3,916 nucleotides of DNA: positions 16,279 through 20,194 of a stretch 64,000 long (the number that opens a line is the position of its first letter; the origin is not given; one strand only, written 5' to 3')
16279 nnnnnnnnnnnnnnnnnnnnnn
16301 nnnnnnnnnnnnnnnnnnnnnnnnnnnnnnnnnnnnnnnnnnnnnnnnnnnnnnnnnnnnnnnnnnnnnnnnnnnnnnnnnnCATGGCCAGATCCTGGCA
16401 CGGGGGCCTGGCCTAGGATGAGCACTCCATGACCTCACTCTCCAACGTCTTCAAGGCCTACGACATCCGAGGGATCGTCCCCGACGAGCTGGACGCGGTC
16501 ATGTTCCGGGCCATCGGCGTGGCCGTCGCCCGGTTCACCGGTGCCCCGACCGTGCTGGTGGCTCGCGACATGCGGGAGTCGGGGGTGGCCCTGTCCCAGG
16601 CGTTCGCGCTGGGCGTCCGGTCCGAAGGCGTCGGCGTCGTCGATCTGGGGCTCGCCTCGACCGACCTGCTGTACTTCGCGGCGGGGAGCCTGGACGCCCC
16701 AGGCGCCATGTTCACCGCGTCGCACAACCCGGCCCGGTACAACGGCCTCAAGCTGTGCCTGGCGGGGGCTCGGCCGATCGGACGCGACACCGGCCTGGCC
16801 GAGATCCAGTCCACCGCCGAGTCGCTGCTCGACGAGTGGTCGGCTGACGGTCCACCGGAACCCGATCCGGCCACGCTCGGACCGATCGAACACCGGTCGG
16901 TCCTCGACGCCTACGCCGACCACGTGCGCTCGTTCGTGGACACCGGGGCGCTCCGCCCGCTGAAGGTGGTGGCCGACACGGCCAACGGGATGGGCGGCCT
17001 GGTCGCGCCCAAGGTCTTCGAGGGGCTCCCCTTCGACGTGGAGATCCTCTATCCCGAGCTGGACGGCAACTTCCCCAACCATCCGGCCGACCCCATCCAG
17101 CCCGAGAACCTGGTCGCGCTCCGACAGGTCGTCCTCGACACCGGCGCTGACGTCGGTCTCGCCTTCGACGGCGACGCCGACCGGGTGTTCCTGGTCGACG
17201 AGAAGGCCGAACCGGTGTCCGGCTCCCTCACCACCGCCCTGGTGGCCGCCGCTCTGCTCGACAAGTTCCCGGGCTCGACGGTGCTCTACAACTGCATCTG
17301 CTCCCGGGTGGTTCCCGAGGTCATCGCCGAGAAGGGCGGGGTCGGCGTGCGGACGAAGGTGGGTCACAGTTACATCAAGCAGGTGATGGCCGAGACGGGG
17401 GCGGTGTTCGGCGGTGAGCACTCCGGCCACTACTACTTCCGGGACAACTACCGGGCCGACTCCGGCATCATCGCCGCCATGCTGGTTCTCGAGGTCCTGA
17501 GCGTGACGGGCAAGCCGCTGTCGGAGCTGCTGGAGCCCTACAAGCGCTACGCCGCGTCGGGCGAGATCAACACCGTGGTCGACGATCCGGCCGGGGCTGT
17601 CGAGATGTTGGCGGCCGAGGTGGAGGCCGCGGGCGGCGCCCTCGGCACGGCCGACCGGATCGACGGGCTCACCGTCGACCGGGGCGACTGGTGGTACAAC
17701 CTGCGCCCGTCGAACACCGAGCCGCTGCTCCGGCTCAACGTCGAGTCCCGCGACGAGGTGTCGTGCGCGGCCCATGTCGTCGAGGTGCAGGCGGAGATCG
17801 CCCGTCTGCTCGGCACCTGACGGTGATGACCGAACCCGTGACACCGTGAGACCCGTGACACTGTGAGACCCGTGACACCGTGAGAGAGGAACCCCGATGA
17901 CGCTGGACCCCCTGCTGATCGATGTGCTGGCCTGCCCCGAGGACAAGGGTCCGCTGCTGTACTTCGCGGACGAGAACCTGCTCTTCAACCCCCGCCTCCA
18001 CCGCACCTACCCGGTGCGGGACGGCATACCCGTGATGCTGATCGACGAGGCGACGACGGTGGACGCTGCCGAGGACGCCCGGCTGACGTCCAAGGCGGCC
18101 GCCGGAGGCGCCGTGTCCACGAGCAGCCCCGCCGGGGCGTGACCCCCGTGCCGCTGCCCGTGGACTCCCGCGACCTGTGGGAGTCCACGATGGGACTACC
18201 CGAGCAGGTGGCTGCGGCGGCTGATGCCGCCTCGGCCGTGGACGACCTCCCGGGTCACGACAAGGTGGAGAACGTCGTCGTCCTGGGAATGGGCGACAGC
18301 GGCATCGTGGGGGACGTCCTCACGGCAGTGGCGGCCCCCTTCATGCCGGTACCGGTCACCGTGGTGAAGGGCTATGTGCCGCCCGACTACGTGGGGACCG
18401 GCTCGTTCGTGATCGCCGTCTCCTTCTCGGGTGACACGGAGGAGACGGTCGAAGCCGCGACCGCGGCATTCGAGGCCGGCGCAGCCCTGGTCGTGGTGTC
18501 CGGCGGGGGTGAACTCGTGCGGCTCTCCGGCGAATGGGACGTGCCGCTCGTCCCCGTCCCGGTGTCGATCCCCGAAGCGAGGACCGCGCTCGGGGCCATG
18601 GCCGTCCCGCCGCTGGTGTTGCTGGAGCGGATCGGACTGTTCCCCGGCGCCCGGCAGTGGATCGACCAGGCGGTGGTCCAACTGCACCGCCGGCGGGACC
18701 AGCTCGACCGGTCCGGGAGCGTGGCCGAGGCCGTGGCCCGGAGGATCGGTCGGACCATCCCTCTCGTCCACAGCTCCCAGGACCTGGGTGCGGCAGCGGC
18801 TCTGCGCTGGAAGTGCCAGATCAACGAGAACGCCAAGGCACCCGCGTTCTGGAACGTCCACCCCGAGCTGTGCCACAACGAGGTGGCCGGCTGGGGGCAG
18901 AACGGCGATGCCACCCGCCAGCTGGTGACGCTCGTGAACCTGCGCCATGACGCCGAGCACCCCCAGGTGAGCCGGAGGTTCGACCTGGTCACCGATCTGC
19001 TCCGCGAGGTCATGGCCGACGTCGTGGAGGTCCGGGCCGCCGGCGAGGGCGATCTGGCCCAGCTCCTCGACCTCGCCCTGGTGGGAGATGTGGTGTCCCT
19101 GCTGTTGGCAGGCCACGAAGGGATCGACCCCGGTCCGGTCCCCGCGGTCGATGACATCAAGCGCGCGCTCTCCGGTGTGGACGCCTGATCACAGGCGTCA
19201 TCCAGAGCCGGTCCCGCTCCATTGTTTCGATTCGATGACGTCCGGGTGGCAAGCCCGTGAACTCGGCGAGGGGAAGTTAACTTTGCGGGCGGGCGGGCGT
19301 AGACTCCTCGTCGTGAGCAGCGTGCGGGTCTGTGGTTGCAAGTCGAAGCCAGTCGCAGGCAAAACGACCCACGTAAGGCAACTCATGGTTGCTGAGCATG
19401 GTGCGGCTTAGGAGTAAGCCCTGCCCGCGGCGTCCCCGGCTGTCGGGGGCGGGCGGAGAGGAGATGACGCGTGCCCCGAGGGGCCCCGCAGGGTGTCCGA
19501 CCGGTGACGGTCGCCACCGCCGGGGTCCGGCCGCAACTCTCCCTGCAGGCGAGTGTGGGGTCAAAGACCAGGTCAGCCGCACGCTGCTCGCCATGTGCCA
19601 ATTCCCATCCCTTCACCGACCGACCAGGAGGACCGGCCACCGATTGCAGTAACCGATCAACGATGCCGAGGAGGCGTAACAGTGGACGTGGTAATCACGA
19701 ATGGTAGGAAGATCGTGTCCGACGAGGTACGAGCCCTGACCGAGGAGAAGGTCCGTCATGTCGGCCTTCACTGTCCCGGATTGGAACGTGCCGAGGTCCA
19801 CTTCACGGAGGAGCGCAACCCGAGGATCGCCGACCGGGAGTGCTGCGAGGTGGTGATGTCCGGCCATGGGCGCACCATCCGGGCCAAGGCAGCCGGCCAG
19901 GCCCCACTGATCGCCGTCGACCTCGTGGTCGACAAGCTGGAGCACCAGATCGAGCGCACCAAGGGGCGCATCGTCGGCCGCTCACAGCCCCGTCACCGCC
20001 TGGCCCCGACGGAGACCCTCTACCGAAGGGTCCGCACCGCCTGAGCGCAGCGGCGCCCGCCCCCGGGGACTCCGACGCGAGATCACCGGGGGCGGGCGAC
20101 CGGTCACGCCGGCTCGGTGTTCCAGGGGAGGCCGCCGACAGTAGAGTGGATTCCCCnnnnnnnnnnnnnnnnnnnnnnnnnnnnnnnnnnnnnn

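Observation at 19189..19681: Promoter-delimited structured RNA candidate of about 280 nt in the 493-bp gap upstream of hpf (raiA-motif-like)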

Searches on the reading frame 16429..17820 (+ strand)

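Call 6: search_protein_families(library=pfam, proteins=[window:16429-17820:+])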
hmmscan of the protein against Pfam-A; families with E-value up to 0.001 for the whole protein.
window:16429-17820:+ (463 aa): 4 families
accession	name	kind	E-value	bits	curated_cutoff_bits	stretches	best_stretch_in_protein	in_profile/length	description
PF02880.22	PGM_PMM_III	-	4.3e-28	98.2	20.7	1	268-374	5-115/115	Phosphoglucomutase/phosphomannomutase, alpha/beta/alpha domain III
PF02878.22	PGM_PMM_I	-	1.6e-27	96.3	22.5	1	6-130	2-131/138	Phosphoglucomutase/phosphomannomutase, alpha/beta/alpha domain I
PF02879.22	PGM_PMM_II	-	1.6e-23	83.6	29.3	1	160-259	1-102/103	Phosphoglucomutase/phosphomannomutase, alpha/beta/alpha domain II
PF00408.26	PGM_PMM_IV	-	2.9e-09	37.3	23.1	1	379-451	1-63/68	Phosphoglucomutase/phosphomannomutase, C-terminal domain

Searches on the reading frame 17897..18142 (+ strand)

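Call 6: search_protein_families(library=pfam, proteins=[window:17897-18142:+])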
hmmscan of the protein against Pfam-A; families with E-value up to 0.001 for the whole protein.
window:17897-18142:+ (81 aa): 1 family
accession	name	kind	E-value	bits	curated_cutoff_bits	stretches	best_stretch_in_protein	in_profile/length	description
PF03966.22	Trm112p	-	1.8e-10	41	22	1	4-43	1-40/40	Trm112p-like protein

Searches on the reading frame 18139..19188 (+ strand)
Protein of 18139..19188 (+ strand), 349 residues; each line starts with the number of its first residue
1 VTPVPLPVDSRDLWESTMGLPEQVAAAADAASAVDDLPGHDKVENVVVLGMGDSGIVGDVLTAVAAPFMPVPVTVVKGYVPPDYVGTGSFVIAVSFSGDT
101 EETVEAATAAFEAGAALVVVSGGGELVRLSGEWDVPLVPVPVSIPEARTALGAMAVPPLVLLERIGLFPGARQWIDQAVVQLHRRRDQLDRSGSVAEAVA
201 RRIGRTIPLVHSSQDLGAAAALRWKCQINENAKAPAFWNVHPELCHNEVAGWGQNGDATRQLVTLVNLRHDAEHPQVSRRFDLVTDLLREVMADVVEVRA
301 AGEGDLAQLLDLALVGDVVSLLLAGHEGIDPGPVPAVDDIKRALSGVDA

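Call 6: search_protein_families(library=pfam, proteins=[window:18139-19188:+])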
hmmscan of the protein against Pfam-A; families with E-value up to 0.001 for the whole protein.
window:18139-19188:+ (349 aa): 1 family
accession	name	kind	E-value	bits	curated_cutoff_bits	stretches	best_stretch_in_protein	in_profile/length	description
PF10432.14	bact-PGI_C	-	1.1e-41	142.8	24.5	1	196-344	5-151/151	Bacterial phospho-glucose isomerase C-terminal SIS domain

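Call 59: search_protein_families(library=ncbifam, proteins=[window:18139-19185:+], max_evalue=0.001)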
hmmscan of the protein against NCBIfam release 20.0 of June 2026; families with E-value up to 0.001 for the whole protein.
window:18139-19185:+ (349 aa): 8 families
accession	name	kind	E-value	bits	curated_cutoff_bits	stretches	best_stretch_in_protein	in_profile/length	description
NF006426.0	PRK08674.1-6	subfamily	2.6e-76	256.8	295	1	8-346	11-351/354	bifunctional phosphoglucose/phosphomannose isomerase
NF006425.0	PRK08674.1-5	equivalog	1.3e-74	251.3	471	1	8-345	14-354/358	bifunctional phosphoglucose/phosphomannose isomerase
TIGR02128.1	G6PI_arch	equivalog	1.3e-56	191.8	213.9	1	38-344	15-307/308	bifunctional phosphoglucose/phosphomannose isomerase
NF006423.0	PRK08674.1-2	equivalog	1.8e-56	191.4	254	1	42-344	26-316/317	bifunctional phosphoglucose/phosphomannose isomerase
NF006424.0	PRK08674.1-3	equivalog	1e-36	127.1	730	1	20-345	27-353/355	bifunctional phosphoglucose/phosphomannose isomerase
NF006422.0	PRK08674.1-1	subfamily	1.4e-34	120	317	1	42-345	24-296/302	bifunctional phosphoglucose/phosphomannose isomerase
NF041755.1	RuMP_HxlAB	equivalog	5.5e-05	22.3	500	1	40-121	243-322/391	bifunctional 3-hexulose-6-phosphate synthase/6-phospho-3-hexuloisomerase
TIGR03127.2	RuMP_HxlB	equivalog_domain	6.5e-05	22.9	160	1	41-121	28-106/178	6-phospho-3-hexuloisomerase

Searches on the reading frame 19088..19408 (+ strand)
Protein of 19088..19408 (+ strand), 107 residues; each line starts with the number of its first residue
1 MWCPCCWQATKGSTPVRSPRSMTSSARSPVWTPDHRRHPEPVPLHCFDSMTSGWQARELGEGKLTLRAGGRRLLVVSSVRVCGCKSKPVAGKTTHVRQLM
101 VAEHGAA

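Call 39: search_protein_families(library=pfam, max_evalue=0.1, proteins=[window:19088-19408:+])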
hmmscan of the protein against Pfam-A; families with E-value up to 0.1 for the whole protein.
window:19088-19408:+ (107 aa): 0 families

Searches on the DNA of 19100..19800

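Call 60: search_rna_families(source=window, start=19100, end=19800, threshold=evalue, max_evalue=1)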
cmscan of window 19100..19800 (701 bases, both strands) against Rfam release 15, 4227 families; matches with E-value up to 1: 2.
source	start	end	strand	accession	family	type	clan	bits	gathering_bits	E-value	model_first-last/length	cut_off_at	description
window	19319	19585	+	RF03072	raiA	Cis-reg; riboswitch;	-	149.1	101.3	4.7e-39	1-209/209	no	raiA RNA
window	19507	19569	-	RF01680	P5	Gene; sRNA;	-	19.1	60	0.96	1-71/71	no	Pseudomonas sRNA P5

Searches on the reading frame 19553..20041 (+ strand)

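Call 39: search_protein_families(library=pfam, max_evalue=0.1, proteins=[window:19553-20041:+])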
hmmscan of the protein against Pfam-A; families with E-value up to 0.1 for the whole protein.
window:19553-20041:+ (163 aa): 1 family
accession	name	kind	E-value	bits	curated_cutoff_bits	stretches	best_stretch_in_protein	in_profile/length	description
PF02482.25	Ribosomal_S30AE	-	3.1e-10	41.1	23.7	1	55-140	10-87/88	Sigma 54 modulation protein / S30EA ribosomal protein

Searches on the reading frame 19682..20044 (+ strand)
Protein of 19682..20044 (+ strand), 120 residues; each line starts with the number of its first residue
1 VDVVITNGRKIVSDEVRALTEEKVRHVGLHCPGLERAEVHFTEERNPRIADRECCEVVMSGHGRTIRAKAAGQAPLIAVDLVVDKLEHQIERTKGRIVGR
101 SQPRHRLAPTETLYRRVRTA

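Call 6: search_protein_families(library=pfam, proteins=[window:19682-20044:+])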
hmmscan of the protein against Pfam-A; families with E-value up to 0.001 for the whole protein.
window:19682-20044:+ (120 aa): 1 family
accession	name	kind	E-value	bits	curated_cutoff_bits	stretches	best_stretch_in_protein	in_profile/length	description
PF02482.25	Ribosomal_S30AE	-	1.4e-10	42.2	23.7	1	12-97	10-87/88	Sigma 54 modulation protein / S30EA ribosomal protein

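Call 59: search_protein_families(library=ncbifam, proteins=[window:19682-20041:+], max_evalue=0.001)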
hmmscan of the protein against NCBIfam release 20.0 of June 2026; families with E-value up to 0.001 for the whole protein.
window:19682-20041:+ (120 aa): 1 family
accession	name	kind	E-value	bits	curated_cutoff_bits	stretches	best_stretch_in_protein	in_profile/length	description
TIGR00741.1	yfiA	equivalog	1.7e-09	38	40.9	1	4-98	4-96/102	ribosome hibernation-promoting factor, HPF/YfiA family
